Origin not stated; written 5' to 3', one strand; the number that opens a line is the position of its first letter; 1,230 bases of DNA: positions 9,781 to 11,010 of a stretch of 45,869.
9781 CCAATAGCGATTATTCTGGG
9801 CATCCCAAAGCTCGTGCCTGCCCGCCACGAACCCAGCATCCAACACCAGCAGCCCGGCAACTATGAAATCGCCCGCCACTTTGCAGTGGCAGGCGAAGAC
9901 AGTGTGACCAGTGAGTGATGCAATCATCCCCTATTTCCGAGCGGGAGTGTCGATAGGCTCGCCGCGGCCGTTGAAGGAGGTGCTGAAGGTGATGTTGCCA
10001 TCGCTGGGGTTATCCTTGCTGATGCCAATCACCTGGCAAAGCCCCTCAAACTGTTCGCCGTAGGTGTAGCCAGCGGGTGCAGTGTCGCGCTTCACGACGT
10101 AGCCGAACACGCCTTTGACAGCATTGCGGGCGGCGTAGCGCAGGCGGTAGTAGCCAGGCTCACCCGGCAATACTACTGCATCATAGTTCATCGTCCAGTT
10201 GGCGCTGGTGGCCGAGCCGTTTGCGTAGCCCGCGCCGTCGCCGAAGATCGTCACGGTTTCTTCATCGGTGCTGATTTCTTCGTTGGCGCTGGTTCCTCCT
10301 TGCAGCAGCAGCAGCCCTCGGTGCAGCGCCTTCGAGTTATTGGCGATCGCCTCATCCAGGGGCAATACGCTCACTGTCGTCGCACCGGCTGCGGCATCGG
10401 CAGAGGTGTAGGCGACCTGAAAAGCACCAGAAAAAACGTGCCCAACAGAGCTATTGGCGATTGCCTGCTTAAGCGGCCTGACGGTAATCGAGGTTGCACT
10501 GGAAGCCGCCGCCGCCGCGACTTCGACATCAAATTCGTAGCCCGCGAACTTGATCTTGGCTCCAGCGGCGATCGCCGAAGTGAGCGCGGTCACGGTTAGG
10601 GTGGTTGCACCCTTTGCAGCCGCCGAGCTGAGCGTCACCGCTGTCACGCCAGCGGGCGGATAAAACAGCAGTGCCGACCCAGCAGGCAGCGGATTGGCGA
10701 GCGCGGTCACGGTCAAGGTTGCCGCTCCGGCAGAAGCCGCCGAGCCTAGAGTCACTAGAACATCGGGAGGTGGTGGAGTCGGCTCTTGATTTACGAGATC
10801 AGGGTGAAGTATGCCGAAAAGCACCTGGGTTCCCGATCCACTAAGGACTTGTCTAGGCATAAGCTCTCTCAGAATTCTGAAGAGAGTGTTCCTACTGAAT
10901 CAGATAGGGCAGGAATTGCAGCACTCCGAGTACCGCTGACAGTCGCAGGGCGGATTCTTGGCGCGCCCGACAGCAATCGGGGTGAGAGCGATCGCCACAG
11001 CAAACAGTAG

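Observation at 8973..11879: Tail module split into three blocks on both strands, with a second tyrosine recombinase heading the tail-tube block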

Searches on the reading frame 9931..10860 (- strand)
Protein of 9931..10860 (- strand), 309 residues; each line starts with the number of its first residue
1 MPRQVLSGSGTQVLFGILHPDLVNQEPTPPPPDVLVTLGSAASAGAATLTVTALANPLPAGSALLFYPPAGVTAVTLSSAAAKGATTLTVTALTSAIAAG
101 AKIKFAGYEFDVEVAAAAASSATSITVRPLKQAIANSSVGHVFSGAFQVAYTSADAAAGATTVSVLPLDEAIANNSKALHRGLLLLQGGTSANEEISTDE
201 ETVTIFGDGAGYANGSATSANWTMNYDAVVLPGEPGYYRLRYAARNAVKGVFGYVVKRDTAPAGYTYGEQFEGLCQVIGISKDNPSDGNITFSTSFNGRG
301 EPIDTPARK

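Call 4: search_protein_families(library=pfam, proteins=[window:9931-10860:-], max_evalue=0.01)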
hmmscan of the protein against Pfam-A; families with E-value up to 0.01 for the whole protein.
window:9931-10860:- (309 aa): 0 families

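Call 5: search_protein_families(library=phrogs, proteins=[window:9931-10860:-], max_evalue=0.01)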
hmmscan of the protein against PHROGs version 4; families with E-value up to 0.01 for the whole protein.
window:9931-10860:- (309 aa): 2 families
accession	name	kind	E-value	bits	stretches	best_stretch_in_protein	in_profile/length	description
phrog_1407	-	tail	6.6e-07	30.1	1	184-307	45-166/258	major tail protein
phrog_38654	-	tail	1.1e-05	26.4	1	142-300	55-208/226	tail protein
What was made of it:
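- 9931..10860 (-): Tube-like major tail protein: N-terminal beta-repeat region plus a C-terminal tube-like domain (about residues 181-309). PHROG 1407 and 38654 (call 5).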

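Call 9: search_dna_similar(query=window:9931-10860:-, collection=phages, mode=protein, max_evalue=0.001)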
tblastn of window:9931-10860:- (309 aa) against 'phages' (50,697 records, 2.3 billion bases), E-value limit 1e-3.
No match.
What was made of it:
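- Tried and rejected: tblastn of the tube protein against GenBank phages gave no match (call 9).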

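Call 10: find_homologous_proteins(query=window:9931-10860:-)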
Query window:9931-10860:- (309 aa): 13 proteins with E <= 0.001 among 8000 candidates.
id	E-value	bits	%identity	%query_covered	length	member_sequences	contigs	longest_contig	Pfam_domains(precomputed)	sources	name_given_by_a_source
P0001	1.4e-152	525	81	100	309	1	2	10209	-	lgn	-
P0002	5.0e-144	497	76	100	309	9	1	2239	-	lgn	-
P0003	1.0e-133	463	71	100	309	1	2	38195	-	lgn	-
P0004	1.1e-120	420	65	99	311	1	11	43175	-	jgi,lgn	jgi:hypothetical protein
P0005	1.4e-114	400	59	99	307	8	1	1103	-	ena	-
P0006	2.1e-102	360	54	99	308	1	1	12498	-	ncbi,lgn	-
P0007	3.5e-12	64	42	50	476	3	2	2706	-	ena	-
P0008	1.2e-7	49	39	35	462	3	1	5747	-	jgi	jgi:hypothetical protein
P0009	3.4e-7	48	39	21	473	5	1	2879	-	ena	-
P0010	3.4e-7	48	43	35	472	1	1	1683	-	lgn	-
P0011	3.4e-6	45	40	33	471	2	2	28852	-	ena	-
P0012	4.8e-5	41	36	50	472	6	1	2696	-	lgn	-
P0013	2.7e-4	38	40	34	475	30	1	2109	PF01344.32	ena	-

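Call 12: find_encoding_contigs(protein=P0004, flank=10000, max_places=6)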
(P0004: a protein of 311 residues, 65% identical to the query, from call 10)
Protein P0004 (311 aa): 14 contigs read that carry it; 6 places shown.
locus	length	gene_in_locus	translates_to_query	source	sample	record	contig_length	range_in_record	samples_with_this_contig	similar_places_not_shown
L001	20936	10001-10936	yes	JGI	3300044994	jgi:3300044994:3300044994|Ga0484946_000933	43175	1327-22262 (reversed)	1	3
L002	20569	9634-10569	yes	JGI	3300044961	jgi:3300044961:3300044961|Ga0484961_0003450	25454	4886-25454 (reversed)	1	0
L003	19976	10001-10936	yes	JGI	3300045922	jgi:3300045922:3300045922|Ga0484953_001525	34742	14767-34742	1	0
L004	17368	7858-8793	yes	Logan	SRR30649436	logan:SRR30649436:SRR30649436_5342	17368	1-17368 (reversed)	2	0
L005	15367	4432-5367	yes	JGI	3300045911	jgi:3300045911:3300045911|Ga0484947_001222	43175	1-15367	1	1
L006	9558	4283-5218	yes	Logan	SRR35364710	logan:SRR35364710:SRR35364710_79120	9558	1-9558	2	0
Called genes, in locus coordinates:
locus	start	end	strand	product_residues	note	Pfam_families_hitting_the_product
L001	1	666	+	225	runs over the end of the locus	-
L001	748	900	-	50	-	-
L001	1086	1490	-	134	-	-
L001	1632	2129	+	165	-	PF13384:HTH_23 (weak)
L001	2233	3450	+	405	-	PF04466:Terminase_3, PF17288:Terminase_3C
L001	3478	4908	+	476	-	-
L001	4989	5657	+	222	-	-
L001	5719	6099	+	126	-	-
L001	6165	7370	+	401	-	-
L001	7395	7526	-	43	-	-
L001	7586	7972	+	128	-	-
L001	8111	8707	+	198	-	PF08291:Peptidase_M15_3, PF05951:Peptidase_M15_2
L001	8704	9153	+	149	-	-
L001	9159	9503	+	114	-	-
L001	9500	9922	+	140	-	-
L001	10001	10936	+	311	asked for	-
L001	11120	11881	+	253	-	-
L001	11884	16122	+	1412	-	PF10145:PhageMin_Tail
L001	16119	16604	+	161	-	-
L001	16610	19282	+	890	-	-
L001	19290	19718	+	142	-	-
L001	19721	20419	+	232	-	-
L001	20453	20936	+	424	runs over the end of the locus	-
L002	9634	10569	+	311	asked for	-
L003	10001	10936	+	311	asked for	-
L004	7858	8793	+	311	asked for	-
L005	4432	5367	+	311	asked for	-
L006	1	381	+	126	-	?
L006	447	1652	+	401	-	-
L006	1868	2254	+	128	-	-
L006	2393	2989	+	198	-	PF08291:Peptidase_M15_3, PF05951:Peptidase_M15_2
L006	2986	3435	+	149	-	-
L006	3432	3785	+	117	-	-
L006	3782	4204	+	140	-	-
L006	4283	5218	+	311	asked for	-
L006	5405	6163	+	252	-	-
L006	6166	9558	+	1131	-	?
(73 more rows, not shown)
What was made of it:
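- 9931..10860 (-): Canonical position in relatives (call 12).
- On Siphovirus tail module, canonical synteny: The feature is met in relatives L001-L006 (call 12).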

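Call 13: find_encoding_contigs(protein=P0003, flank=10000, max_places=4)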
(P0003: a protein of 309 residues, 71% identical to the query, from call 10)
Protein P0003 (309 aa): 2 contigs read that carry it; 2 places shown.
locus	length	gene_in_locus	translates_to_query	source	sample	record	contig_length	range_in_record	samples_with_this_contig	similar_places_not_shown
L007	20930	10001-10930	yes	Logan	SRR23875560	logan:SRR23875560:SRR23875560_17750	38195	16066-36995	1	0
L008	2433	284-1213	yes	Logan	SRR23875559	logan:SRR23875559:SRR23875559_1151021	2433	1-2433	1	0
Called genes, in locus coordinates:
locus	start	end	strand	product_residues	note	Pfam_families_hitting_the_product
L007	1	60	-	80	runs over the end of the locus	-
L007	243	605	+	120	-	PF07498:Rho_N (weak)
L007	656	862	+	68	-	-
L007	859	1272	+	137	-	-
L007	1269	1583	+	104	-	-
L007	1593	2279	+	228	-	PF14386:DUF4417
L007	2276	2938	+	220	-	-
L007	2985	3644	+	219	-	-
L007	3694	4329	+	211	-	-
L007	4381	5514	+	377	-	-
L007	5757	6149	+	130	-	-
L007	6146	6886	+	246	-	-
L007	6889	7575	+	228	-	-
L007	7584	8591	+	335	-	-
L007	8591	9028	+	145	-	-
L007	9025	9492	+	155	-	-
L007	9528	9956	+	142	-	-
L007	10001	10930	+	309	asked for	-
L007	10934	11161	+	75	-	-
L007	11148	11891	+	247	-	-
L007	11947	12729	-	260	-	-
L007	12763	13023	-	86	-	-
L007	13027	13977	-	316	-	-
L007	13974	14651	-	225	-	-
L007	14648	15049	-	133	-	-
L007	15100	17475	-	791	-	-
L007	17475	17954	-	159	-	-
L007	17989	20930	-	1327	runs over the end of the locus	PF10145:PhageMin_Tail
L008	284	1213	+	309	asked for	-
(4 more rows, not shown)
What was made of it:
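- Yet another order in L007 (call 13).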

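Call 16: find_related_loci(query=window:9931-10860:-, collection=viral_contigs, flank=10000)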
Query window:9931-10860:- (309 aa) in viral_contigs; peptide patterns used: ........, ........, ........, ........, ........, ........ (x = any residue, [..] = any of these).
8 stretches matched a pattern, but none encodes a relative of the query by tblastn (E <= 1e-3).
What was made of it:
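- Tried and rejected: The IMG/VR scan with the tube protein found no relative (call 16).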

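Call 19: find_encoding_contigs(protein=P0001, flank=10000, max_places=4)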
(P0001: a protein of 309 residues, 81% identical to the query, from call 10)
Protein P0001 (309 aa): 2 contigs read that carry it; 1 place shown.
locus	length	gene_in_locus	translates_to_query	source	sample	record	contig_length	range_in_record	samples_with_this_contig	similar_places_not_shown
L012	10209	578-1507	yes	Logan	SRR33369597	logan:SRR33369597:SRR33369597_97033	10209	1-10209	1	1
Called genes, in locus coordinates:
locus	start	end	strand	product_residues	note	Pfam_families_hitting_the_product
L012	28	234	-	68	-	-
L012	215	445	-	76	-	-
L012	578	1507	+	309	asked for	-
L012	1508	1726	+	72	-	-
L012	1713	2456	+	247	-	-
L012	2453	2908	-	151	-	-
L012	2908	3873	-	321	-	-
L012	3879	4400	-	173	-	-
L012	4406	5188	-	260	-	-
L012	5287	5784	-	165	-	-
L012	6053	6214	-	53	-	-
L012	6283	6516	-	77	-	-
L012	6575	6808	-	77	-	-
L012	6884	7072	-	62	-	-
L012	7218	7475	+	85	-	-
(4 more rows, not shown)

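Call 20: find_encoding_contigs(protein=P0006, flank=10000, max_places=4)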
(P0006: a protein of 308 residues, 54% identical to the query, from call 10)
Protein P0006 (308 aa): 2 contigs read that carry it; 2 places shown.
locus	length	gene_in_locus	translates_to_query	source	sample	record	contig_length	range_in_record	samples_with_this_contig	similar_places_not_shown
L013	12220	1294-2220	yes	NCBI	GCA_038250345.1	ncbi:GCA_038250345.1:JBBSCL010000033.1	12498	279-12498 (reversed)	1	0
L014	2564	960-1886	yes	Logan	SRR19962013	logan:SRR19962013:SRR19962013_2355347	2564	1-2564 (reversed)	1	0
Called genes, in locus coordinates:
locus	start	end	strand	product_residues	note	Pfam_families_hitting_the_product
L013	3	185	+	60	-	?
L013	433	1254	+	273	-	PF02899:Phage_int_SAM_1, PF13495:Phage_int_SAM_4, PF00589:Phage_integrase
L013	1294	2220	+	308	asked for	-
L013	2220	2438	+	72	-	-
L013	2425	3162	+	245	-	-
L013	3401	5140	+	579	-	-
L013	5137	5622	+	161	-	-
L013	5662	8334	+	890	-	-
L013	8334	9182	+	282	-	PF23140:Gp80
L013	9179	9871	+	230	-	-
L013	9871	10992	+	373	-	-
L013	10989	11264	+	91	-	-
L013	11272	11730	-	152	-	-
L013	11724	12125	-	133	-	-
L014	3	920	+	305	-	?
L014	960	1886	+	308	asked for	-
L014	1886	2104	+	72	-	-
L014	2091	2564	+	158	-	?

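Call 22: find_related_loci(query=A1, collection=genome_contigs, flank=10000)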
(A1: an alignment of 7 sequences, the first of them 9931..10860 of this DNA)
Query A1 (309 aa) in genome_contigs; peptide patterns used: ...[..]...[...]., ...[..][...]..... (x = any residue, [..] = any of these).
139 stretches matched a pattern; 1 encode a relative of the query (tblastn E <= 1e-3); 1 distinct loci.
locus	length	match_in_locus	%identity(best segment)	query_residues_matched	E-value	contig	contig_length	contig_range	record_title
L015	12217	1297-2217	54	3-309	4e-104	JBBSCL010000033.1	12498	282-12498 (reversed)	MAG: Leptolyngbyales cyanobacterium isolate metawrap_la6_18 metawrap_la6_18_K_397649_L_12498_cov_26.3641, whole genome s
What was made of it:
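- Tried and rejected: The genome_contigs scan returned only the MAG contig already in hand (call 22).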

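Call 27: search_protein_families(library=ncbifam, proteins=[window:9931-10860:-], max_evalue=0.01)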
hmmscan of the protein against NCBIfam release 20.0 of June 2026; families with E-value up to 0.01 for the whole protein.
window:9931-10860:- (309 aa): 0 families

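Call 28: predict_structure(alignment_id=A1)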
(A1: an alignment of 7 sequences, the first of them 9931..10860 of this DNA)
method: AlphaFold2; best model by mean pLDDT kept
length: 309 residues; sequences in the alignment: 7
mean_pLDDT: 56.4   pTM: 0.53
mean pLDDT of the five models: 56.4, 47.3, 38.4, 34.6, 34.2
residues with pLDDT >= 90: 66; 70-90: 67; 50-70: 15; < 50: 161
segments of 3 or more residues with pLDDT < 50: 1-32, 181-309
pLDDT, mean of each block of 10 residues (from residue 1): 24 33 36 77 93 78 78 92 93 91 74 88 92 87 81 77 84 87 32 24 22 25 27 30 35 37 32 31 29 29 27
secondary structure, 60 per line:
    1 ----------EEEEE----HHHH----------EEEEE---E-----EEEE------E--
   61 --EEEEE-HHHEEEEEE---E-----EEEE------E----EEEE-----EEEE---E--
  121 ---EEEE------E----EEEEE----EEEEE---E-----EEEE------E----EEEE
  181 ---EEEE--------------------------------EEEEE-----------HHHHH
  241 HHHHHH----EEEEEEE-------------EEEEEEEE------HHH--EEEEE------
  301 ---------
elements in order: E11-15 H20-23 E34-38 E48-51 E63-67 E72-77 E87-90 E102-105 E111-114 E124-127 E139-143 E148-152 E162-165 E177-180 E184-187 E220-224 H236-246 E251-257 E271-278 E290-294

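Call 30: search_solved_structures(query=A1, max_evalue=10)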
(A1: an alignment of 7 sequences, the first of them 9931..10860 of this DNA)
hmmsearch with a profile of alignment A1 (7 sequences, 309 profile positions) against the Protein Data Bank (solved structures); distinct sequences matched with E-value up to 10: 2.
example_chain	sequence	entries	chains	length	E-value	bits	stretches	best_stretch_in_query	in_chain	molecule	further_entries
8z82_L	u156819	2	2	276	1.6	11.1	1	174-216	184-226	Reaction center protein L chain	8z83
9teh_I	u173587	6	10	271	2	10.8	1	147-209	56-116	Recombination directionality factor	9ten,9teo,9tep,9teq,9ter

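Call 39: find_related_loci(query=A1, collection=metagenome_contigs, flank=10000)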
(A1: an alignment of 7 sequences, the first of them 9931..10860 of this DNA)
Query A1 (309 aa) in metagenome_contigs; peptide patterns used: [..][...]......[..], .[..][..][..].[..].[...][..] (x = any residue, [..] = any of these).
78 stretches matched a pattern; 6 encode a relative of the query (tblastn E <= 1e-3); 6 distinct loci.
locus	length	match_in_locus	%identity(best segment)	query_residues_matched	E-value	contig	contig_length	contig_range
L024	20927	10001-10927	76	1-309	3e-151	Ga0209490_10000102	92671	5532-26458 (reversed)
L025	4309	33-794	77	56-309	3e-124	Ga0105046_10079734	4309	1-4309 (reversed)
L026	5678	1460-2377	60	3-309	3e-121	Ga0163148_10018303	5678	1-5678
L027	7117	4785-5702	59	3-309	3e-120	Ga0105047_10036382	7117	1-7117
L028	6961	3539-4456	60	3-309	5e-120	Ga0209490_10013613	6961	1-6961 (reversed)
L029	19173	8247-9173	76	1-309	3e-151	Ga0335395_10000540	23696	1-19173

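Call 42: search_protein_families(library=phrogs, proteins=[L024:12252-12548:+, L024:12563-13810:+, L024:14498-14893:-, L024:15054-17690:+, L024:18219-18746:+, L024:18812-19744:+, L024:20175-20540:+, L024:7940-8245:-, L024:7050-7328:-, L024:10001-10930:+], max_evalue=0.001)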
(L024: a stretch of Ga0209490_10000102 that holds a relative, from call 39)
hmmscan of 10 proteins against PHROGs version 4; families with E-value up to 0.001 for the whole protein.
L024:12252-12548:+ (98 aa): 0 families

L024:12563-13810:+ (415 aa): 5 families
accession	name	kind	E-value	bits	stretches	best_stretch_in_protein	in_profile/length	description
phrog_12300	-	integration and excision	3.7e-48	165.1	1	170-391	31-246/286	transposase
phrog_506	-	integration and excision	2.3e-47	163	1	97-390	84-368/403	transposase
phrog_13964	-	integration and excision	1.5e-08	35.6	1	165-248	142-225/237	transposase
phrog_17087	-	unknown function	5.2e-08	34.2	1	283-386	36-132/141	-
phrog_16792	-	unknown function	8.7e-08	33.6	1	240-382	16-153/180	-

L024:14498-14893:- (131 aa): 0 families

L024:15054-17690:+ (878 aa): 2 families
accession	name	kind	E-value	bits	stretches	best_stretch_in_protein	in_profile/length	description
phrog_2373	-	DNA, RNA and nucleotide metabolism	1.2e-13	51.5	1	444-843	91-472/515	DNA helicase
phrog_1156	-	DNA, RNA and nucleotide metabolism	2e-05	24.3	1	25-301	22-304/855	DNA primase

L024:18219-18746:+ (175 aa): 0 families

L024:18812-19744:+ (310 aa): 0 families

L024:20175-20540:+ (121 aa): 0 families

L024:7940-8245:- (101 aa): 0 families

L024:7050-7328:- (92 aa): 0 families

L024:10001-10930:+ (309 aa): 1 family
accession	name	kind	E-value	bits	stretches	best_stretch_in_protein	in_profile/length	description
phrog_1407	-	tail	7.2e-06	26.7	1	186-306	47-165/258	major tail protein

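Call 63: fold_search(model_id=the predicted structure, library=pdb)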
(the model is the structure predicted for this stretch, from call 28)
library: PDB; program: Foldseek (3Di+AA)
matches with E <= 10: 274; with E <= 0.001: 0
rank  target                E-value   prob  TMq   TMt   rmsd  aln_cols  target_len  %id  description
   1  8rk3_D                1.1e-01  0.35  0.23  0.14  24.5       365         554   10  Bacteriophage JBD30 baseplate - composite structure (released 2024-08-14)
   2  9n71_A                1.2e-01  0.09  0.11  0.13  25.6       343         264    9  Tail tube structure of Acinetobacter baumannii phage Mystique (released 2025-03-19)
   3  3gvj_A                2.3e-01  0.14  0.18  0.09  20.6       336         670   14  Crystal structure of an endo-neuraminidaseNF mutant (released 2010-03-02)
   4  3gvk_B                2.3e-01  0.10  0.15  0.08  21.5       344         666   13  Crystal structure of endo-neuraminidase NF mutant (released 2010-03-02)
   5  9au6_A                2.6e-01  0.06  0.12  0.06  20.8       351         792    9  Cryo-EM of Geovibrio thiophilus flagellum (released 2024-11-13)
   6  1v0e_A                2.8e-01  0.10  0.15  0.08  20.9       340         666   14  Endosialidase of Bacteriophage K1F (released 2004-12-13)
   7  7qg9_V                3.5e-01  0.51  0.18  0.25  11.2       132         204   14  Tail tip of siphophage T5 : common core proteins (released 2022-12-21)
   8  8ziz_A                4.6e-01  0.03  0.09  0.10  25.1       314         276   10  enteropeptidase with N619A (released 2025-05-21)
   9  3e1y_E                5.4e-01  0.08  0.13  0.17  16.8       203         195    9  Crystal structure of human eRF1/eRF3 complex (released 2009-05-19)
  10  8g5z_EF               5.6e-01  0.08  0.12  0.10  14.6       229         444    7  mRNA decoding in human is kinetically and structurally distinct from bacteria (GA state) (released 2023-04-19)
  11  9at9                  6.8e-01  0.04  0.09  0.13  18.8       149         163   12  Crystal structure of Klebsiella pneumoniae FimH lectin domain bound to D-mannose (released 2024-09-25)
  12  8vjh_B                7.2e-01  0.14  0.23  0.14  22.2       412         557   10  Cryo-EM of tail-tip of bacteriophage Chi (released 2024-10-02)
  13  9eul                  7.5e-01  0.03  0.08  0.07  16.8       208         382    7  Cryo-EM structure of Staphylococcus aureus bacteriophage phi812 central spike protein - knob and petal domains (released 2025-04-09)
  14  9in6_M                7.9e-01  0.18  0.11  0.09  16.7       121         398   12  Capsid of Vibrio cholerae phage mature VP1 (released 2024-08-14)
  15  2bm0                  8.3e-01  0.66  0.20  0.10   8.2       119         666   13  Ribosomal elongation factor G (EF-G) Fusidic acid resistant mutant T84A (released 2005-05-04)
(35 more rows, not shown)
